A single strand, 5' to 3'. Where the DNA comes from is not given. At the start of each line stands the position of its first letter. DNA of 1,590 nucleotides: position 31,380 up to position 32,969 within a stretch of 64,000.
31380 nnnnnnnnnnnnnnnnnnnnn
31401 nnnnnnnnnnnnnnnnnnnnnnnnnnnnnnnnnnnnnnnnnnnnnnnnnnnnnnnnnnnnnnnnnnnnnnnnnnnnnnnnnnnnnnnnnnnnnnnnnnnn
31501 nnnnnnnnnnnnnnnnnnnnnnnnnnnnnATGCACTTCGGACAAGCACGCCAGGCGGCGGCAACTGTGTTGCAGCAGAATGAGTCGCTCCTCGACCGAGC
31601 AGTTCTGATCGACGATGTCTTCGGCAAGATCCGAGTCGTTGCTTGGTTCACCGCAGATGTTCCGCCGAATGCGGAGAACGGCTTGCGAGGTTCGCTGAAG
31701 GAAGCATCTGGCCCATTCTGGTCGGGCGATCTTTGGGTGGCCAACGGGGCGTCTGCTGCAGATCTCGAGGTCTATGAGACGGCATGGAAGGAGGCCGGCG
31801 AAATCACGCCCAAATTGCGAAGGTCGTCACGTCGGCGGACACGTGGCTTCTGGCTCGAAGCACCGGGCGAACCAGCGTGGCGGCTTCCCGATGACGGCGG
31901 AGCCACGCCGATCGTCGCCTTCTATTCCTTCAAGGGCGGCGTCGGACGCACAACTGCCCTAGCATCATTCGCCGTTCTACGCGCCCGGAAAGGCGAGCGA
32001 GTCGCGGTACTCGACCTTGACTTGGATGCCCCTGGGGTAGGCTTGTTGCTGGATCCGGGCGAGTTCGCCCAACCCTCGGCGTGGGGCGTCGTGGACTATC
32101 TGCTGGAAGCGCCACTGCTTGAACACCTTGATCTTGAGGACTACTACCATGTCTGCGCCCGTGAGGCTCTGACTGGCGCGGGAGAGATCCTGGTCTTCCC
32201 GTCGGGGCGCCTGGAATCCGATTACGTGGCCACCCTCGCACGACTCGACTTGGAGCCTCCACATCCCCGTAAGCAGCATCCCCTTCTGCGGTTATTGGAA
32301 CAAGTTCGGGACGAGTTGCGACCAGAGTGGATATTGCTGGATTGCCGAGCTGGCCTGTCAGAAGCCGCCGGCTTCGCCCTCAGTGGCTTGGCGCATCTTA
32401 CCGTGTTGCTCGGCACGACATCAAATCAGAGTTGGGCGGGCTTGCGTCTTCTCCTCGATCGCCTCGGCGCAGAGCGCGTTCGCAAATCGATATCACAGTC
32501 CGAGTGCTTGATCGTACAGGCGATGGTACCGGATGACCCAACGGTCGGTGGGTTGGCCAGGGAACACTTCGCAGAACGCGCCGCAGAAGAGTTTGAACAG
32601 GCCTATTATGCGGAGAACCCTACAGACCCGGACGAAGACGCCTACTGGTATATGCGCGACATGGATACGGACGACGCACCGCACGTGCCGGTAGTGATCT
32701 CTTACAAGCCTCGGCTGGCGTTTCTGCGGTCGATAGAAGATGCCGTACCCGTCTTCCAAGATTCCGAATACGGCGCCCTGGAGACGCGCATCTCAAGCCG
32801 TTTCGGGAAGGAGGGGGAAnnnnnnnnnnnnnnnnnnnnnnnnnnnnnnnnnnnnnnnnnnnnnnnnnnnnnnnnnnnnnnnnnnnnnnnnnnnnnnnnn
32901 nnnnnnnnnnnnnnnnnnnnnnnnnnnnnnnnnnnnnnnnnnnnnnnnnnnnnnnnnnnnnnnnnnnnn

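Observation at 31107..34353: Translationally coupled three-gene cassette (HEPN-like / KGGVGR ParA-class ATPase / P-loop NTPase): candidate undescribed NTPase-driven conflict system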

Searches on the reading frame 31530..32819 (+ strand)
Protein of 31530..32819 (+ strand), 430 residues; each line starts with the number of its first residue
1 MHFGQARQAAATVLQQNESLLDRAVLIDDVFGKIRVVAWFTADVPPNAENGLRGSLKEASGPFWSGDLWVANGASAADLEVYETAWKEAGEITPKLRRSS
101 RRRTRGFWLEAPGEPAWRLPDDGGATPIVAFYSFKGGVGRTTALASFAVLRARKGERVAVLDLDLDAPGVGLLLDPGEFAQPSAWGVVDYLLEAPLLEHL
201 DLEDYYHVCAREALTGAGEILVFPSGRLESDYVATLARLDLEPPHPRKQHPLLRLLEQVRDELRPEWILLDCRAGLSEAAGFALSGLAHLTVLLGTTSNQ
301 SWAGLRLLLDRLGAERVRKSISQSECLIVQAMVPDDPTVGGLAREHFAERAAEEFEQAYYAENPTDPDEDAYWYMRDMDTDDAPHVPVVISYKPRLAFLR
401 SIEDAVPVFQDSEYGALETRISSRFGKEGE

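Call 4: search_protein_families(library=pfam, proteins=[window:31530-32819:+], max_evalue=0.1)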
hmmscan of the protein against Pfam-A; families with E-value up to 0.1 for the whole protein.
window:31530-32819:+ (430 aa): 7 families
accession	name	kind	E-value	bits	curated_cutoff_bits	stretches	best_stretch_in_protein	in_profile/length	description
PF01656.29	CbiA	-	1.4e-07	32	25.4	1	130-201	2-54/125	CobQ/CobB/MinD/ParA nucleotide binding domain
PF13614.12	AAA_31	-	3.8e-06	27.4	27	1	128-167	3-42/177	AAA domain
PF10609.15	ParA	-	8.3e-06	25.8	27.1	1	128-175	5-52/246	NUBPL iron-transfer P-loop NTPase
PF07015.17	VirC1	-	0.00034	20.5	24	1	128-168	3-43/231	VirC1 protein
PF02374.21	ArsA_ATPase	-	0.0046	16.7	24.3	1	131-164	5-38/305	Anion-transporting ATPase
PF06564.18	CBP_BcsQ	-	0.049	13.6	21.3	0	128-164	3-39/234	Cellulose biosynthesis protein BcsQ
PF09140.17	MipZ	-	0.052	13.3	20.7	1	131-165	5-39/262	ATPase MipZ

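Call 5: search_protein_families(library=ncbifam, proteins=[window:31530-32819:+], max_evalue=0.1)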
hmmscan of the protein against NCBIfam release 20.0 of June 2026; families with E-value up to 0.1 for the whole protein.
window:31530-32819:+ (430 aa): 16 families
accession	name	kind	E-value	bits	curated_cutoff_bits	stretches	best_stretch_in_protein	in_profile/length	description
NF047398.1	AAA_KGGVGR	domain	2.4e-47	161.7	90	1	126-312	2-189/190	KGGVGR-motif variant AAA ATPase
TIGR03371.1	cellulose_yhjQ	equivalog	1.3e-07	31.4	157.85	1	128-165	3-40/246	cellulose biosynthesis protein BcsQ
TIGR01969.1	minD_arch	subfamily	1.5e-07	30.9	201.75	1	128-174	2-48/251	cell division ATPase MinD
NF041546.1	ParA_partition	equivalog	9e-06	25.4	180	1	128-164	1-37/203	ParA family partition ATPase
NF041136.1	MrpORP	equivalog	1.1e-05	24.9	450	1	132-174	11-53/365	iron-sulfur cluster carrier protein MrpORP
TIGR01968.1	minD_bact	equivalog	2.6e-05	23.7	212.9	1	128-166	3-41/261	septum site-determining protein MinD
NF010423.0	PRK13849.1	equivalog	3.6e-05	23.2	313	1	128-168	3-43/231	conjugal transfer ATPase VirC1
NF040564.1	SCO2523_fam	equivalog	0.0003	20.2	200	1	132-235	6-112/305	SCO2523 family variant P-loop protein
NF008669.0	PRK11670.1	equivalog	0.00085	18.3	348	1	124-174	105-155/369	iron-sulfur cluster carrier protein ApbC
TIGR03453.1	partition_RepA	equivalog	0.0011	17.9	348.45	1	126-167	104-145/387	plasmid partitioning protein RepA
NF008079.0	PRK10818.1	equivalog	0.002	17.5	508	1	128-167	4-43/270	septum site-determining protein MinD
TIGR00345.1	GET3_arsA_TRC40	subfamily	0.0043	16.6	135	1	134-163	4-33/299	TRC40/GET3/ArsA family transport-energizing ATPase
NF010443.0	PRK13869.1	subfamily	0.006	15.4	446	1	128-168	123-163/405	plasmid-partitioning protein RepA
TIGR03815.1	CpaE_hom_Actino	equivalog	0.012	14.8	154.45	1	125-174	110-159/340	septum site-determining protein Ssd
NF053621.1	ATPseBagBMYCTU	equivalog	0.058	12.5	521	1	135-164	20-49/371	ATPase BagB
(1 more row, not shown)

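Call 6: search_protein_families(library=padloc, proteins=[window:31530-32819:+], max_evalue=0.1)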
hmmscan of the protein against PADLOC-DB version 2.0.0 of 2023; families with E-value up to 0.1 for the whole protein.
window:31530-32819:+ (430 aa): 2 families
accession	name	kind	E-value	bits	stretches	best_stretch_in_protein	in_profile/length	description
PDLC04559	PDC-M28B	-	6.8e-58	194.8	1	2-408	4-411/438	-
PDLC04560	PDC-M28B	-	4.3e-26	90.1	2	125-232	13-119/327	-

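Call 31: find_homologous_proteins(query=window:31530-32819:+, max_evalue=0.00001)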
Query window:31530-32819:+ (430 aa): 968 proteins with E <= 0.00001 among 8000 candidates; the best 120 are listed.
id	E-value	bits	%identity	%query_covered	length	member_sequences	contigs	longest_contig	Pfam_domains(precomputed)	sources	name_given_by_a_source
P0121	7.1e-288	973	100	100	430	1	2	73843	PF10609.16,PF01656.30,PF13614.13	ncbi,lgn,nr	ncbi:MAG: hypothetical protein HY235_04710 [Acidobacteria bacterium]|nr:hypothetical protein [Acidob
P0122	1.5e-248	843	87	100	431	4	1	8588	PF10609.16,PF01656.30,PF13614.13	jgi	-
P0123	2.6e-242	823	84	100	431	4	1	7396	PF10609.16,PF01656.30,PF13614.13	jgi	-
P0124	4.0e-242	822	85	100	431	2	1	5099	PF10609.16,PF01656.30,PF13614.13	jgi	jgi:cellulose biosynthesis protein BcsQ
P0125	2.5e-241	819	83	100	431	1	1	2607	PF10609.16,PF01656.30,PF13614.13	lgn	-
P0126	6.2e-240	815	83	100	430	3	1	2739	PF10609.16,PF01656.30,PF13614.13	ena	-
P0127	6.6e-239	811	83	100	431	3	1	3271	PF01656.30,PF13614.13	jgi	jgi:cellulose biosynthesis protein BcsQ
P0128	3.7e-238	809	83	100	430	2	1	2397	PF10609.16,PF01656.30,PF13614.13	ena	-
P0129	5.7e-238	808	83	100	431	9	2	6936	PF01656.30,PF13614.13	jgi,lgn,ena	jgi:cellulose biosynthesis protein BcsQ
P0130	1.1e-237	807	83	100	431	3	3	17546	PF10609.16,PF01656.30,PF13614.13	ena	-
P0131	6.8e-237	805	83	100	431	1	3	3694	PF10609.16,PF01656.30,PF13614.13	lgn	-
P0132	2.6e-235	799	83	100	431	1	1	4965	PF10609.16,PF01656.30,PF13614.13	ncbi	-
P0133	1.7e-233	793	82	100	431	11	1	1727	PF10609.16,PF01656.30,PF13614.13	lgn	-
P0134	4.0e-232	789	80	100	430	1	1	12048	PF10609.16,PF01656.30,PF13614.13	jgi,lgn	jgi:hypothetical protein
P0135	8.4e-231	785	80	100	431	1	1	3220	PF10609.16,PF01656.30,PF13614.13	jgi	jgi:cellulose biosynthesis protein BcsQ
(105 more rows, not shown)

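Call 38: predict_structure(alignment_id=A5)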
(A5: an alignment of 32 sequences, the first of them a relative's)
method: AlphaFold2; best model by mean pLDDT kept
length: 430 residues; sequences in the alignment: 32
mean_pLDDT: 83.6   pTM: 0.75
mean pLDDT of the five models: 83.6, 82.6, 81.7, 80.9, 80.1
residues with pLDDT >= 90: 189; 70-90: 170; 50-70: 60; < 50: 11
segments of 3 or more residues with pLDDT < 50: 102-106
pLDDT, mean of each block of 10 residues (from residue 1): 71 94 85 85 91 94 84 76 78 86 48 80 84 85 94 96 80 74 75 76 90 92 80 61 61 90 96 65 79 92 89 88 92 89 94 96 91 91 93 80 86 92 73
secondary structure, 60 per line:
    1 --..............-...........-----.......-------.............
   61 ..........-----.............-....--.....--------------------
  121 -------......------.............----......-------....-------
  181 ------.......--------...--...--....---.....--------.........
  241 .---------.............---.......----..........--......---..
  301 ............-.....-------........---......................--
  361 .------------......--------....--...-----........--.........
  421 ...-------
elements in order: H3-16 E21-28 E34-40 H48-63 E64-70 H76-88 E90-93 E96-100 E128-133 H140-152 E157-162 H170-173 H187-193 E207-209 H212-215 E219-223 H232-241 H251-263 E267-273 H278-287 E290-295 H299-312 H314-318 E326-333 H337-358 H375-379 E388-391 H402-409 H412-423

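Call 43: fold_search(model_id=the predicted structure, library=pdb)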
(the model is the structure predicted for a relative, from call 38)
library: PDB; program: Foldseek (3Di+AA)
matches with E <= 10: 1101; with E <= 0.001: 232
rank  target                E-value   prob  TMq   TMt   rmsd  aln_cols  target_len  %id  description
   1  9a6n_A                1.8e-08  1.00  0.45  0.72   5.0       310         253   18  Integrative model of SOJ-NRDR by crosslinking MS and deep learning (released 2024-09-18)
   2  8ray_A                3.7e-08  1.00  0.46  0.73   4.9       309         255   16  ParA in complex with ATP (released 2025-03-26)
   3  1wcv                  5.0e-08  1.00  0.41  0.68   5.2       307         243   21  Structure of the bacterial chromosome segregation protein Soj (released 2005-01-12)
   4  8ray_B                5.0e-08  1.00  0.42  0.67   9.7       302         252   16  ParA in complex with ATP (released 2025-03-26)
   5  5u1j_C                8.1e-08  1.00  0.43  0.61   6.8       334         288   16  Structure of pNOB8 ParA bound to nonspecific DNA (released 2017-04-19)
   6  5k5z_C                8.6e-08  1.00  0.43  0.60   6.8       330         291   16  Structure of pnob8 ParA (released 2016-06-22)
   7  2bej                  9.1e-08  1.00  0.43  0.71   5.1       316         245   20  Structure of the bacterial chromosome segregation protein Soj (released 2005-01-12)
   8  6yb5_A                9.6e-08  1.00  0.41  0.67   6.2       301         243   16  Orthorhombic crystal structure of a native BcsRQ complex crystallized in the presence of ADP (released 2021-02-24)
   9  5u1j_A                1.5e-07  1.00  0.43  0.61   6.7       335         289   16  Structure of pNOB8 ParA bound to nonspecific DNA (released 2017-04-19)
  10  2bek_B                1.5e-07  1.00  0.44  0.72   4.9       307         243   20  Structure of the bacterial chromosome segregation protein Soj (released 2005-01-12)
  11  2bek_A                2.1e-07  1.00  0.43  0.70   5.1       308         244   19  Structure of the bacterial chromosome segregation protein Soj (released 2005-01-12)
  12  5k5z_D                3.5e-07  1.00  0.41  0.54   8.1       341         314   17  Structure of pnob8 ParA (released 2016-06-22)
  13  5tvk_A                4.0e-07  1.00  0.43  0.74   5.2       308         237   13  Crystal Structure of putative plasmid partition protein (BB_S35) from Borrelia burgdorferi B31 bound to AMPPNP (released 2016-11-23)
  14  5tvk_B                4.8e-07  1.00  0.42  0.69   5.8       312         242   14  Crystal Structure of putative plasmid partition protein (BB_S35) from Borrelia burgdorferi B31 bound to AMPPNP (released 2016-11-23)
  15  1hyq                  6.0e-07  1.00  0.42  0.71   5.3       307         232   16  MIND BACTERIAL CELL DIVISION REGULATOR FROM A. FULGIDUS (released 2001-03-14)
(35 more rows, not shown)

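Call 81: find_encoding_contigs(protein=P0122, flank=5000, max_places=3)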
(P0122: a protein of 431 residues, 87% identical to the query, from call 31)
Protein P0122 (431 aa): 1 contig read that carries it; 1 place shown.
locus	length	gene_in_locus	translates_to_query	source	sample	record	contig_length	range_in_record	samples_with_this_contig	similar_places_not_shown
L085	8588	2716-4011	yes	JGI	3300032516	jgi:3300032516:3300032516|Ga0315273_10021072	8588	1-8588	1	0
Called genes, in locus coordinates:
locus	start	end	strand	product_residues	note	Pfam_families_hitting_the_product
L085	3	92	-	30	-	?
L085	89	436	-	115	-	PF01155:HypA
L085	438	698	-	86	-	PF01455:HupF_HypC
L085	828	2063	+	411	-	PF00999:Na_H_Exchanger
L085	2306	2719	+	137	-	-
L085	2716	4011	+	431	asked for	PF01656:CbiA (weak), PF10609:ParA (weak), PF13614:AAA_31 (faint)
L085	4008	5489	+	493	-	-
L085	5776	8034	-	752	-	PF08124:Lyase_8_N, PF02278:Lyase_8, PF02884:Lyase_8_C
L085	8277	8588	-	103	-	PF01850:PIN (weak)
